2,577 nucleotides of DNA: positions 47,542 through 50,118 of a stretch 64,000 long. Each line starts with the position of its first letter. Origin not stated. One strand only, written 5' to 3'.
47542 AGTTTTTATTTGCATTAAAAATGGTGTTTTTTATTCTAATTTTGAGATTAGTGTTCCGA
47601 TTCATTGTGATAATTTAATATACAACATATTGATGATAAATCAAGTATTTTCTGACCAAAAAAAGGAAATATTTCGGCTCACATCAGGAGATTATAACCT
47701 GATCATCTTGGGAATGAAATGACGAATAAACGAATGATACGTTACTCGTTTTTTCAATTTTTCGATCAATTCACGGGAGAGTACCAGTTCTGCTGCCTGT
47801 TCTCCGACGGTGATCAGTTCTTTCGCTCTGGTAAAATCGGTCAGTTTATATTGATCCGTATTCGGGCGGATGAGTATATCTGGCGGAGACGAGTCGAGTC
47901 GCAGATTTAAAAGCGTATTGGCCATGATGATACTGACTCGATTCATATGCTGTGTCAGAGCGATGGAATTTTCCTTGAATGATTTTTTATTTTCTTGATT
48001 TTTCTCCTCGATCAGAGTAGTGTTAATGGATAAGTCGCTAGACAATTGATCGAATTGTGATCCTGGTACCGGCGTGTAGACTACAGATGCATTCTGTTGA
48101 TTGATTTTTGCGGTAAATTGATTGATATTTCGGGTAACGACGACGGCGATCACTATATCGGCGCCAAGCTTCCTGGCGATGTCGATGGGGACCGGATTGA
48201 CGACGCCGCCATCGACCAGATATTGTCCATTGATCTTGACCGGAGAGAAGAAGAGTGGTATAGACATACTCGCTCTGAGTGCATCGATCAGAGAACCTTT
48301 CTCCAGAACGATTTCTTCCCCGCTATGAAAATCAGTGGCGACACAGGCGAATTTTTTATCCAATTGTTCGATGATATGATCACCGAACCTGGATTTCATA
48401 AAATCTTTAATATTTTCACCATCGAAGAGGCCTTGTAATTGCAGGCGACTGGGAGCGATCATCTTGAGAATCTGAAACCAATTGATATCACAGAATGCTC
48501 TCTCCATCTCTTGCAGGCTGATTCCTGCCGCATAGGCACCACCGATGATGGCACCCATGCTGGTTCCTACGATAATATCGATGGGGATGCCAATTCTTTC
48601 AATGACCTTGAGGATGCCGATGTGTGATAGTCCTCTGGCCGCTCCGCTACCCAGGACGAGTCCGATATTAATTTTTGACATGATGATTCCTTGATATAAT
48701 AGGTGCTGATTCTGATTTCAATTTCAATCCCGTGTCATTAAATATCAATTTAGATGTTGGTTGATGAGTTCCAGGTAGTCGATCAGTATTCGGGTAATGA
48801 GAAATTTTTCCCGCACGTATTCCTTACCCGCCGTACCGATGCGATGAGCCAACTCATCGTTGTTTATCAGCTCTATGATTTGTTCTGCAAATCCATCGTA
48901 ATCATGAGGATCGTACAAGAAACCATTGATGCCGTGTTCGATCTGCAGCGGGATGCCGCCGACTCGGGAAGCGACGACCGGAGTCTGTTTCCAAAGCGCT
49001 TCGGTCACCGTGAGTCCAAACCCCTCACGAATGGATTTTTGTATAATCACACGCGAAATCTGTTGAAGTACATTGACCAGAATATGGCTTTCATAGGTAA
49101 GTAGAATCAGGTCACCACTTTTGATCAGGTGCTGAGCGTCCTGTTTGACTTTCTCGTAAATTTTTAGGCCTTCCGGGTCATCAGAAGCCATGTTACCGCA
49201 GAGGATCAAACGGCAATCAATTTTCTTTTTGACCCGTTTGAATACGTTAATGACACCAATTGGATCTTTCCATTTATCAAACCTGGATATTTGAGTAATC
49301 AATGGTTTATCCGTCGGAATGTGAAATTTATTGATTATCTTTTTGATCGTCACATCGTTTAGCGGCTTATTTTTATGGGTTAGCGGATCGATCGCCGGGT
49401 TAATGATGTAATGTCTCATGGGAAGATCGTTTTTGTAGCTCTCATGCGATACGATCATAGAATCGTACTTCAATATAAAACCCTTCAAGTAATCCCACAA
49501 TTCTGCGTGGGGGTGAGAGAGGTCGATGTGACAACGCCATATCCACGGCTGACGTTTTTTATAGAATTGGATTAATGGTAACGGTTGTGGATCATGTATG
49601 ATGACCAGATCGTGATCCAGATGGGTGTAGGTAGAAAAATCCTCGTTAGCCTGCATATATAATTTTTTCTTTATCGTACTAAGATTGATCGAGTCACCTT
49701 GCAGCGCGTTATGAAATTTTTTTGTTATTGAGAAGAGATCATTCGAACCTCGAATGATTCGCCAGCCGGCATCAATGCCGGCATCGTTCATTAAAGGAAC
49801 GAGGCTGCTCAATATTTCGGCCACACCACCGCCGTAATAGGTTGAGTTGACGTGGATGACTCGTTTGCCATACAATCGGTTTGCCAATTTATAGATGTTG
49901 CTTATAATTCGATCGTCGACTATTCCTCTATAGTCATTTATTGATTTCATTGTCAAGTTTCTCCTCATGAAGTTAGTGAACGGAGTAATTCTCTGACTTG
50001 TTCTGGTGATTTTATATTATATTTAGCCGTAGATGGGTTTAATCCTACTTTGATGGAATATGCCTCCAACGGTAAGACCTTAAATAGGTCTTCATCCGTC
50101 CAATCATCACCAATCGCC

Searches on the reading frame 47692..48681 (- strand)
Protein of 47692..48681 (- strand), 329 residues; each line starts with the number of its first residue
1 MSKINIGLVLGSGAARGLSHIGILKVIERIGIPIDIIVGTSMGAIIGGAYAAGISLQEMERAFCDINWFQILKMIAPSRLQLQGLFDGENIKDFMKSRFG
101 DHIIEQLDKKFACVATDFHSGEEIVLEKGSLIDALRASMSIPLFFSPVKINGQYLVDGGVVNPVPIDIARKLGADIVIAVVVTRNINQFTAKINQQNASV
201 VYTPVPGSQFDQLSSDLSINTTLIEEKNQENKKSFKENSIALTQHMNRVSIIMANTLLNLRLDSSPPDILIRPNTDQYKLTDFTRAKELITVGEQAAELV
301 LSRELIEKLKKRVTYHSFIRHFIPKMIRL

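Call 3: search_protein_families(library=pfam, proteins=[window:47692-48681:-], max_evalue=1)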
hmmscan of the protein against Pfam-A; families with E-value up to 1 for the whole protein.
window:47692-48681:- (329 aa): 3 families
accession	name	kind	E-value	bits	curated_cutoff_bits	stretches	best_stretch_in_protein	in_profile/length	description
PF01734.28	Patatin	-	3.8e-39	135.3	27.7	1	8-169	1-190/191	Patatin-like phospholipase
PF07870.16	DUF1657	-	0.26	11.7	27.7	1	225-249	21-45/49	Protein of unknown function (DUF1657)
PF06897.17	DUF1269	-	0.31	11.8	26.9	0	31-61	21-47/100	Protein of unknown function (DUF1269)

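Call 4: search_protein_families(library=ncbifam, proteins=[window:47692-48681:-], max_evalue=1)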
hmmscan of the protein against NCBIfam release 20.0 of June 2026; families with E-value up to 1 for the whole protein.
window:47692-48681:- (329 aa): 4 families
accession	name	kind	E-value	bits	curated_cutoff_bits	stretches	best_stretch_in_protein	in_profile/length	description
NF007623.0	PRK10279.1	equivalog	3.5e-61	207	272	1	1-301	1-290/301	patatin-like phospholipase RssA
NF041079.1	CBASS_lipase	equivalog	7.7e-11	41.8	200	1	8-165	4-180/317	CBASS cGAMP-activated phospholipase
NF053870.1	DS2_1_antiphage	equivalog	7.3e-07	28.8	400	1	8-126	3-118/299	anti-phage phospholipase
NF043045.1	T4SS_VpdC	equivalog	2.4e-06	25.9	1000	2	8-92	308-388/880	Dot/Icm T4SS effector VpdC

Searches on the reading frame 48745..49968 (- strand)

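Call 20: search_protein_families(library=pfam, proteins=[window:48745-49968:-], max_evalue=0.001)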
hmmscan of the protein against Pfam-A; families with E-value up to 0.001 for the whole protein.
window:48745-49968:- (407 aa): 5 families
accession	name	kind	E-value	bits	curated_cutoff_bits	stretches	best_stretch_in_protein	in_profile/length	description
PF21269.3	TreT_GT1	-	3.3e-59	199.1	27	1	39-179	1-143/144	Trehalose synthase, N-terminal domain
PF00534.26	Glycos_transf_1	-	1.3e-31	109.9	26.4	1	209-383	3-171/172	Glycosyl transferases group 1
PF13692.12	Glyco_trans_1_4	-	2.2e-17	64.1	27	1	222-370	2-142/142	Glycosyl transferases group 1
PF20706.3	GT4-conflict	-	0.0001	21.9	26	1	305-339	282-316/385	Family 4 Glycosyltransferase in conflict systems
PF13524.12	Glyco_trans_1_2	-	0.00082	19.8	25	0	245-393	8-137/144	Glycosyl transferase-like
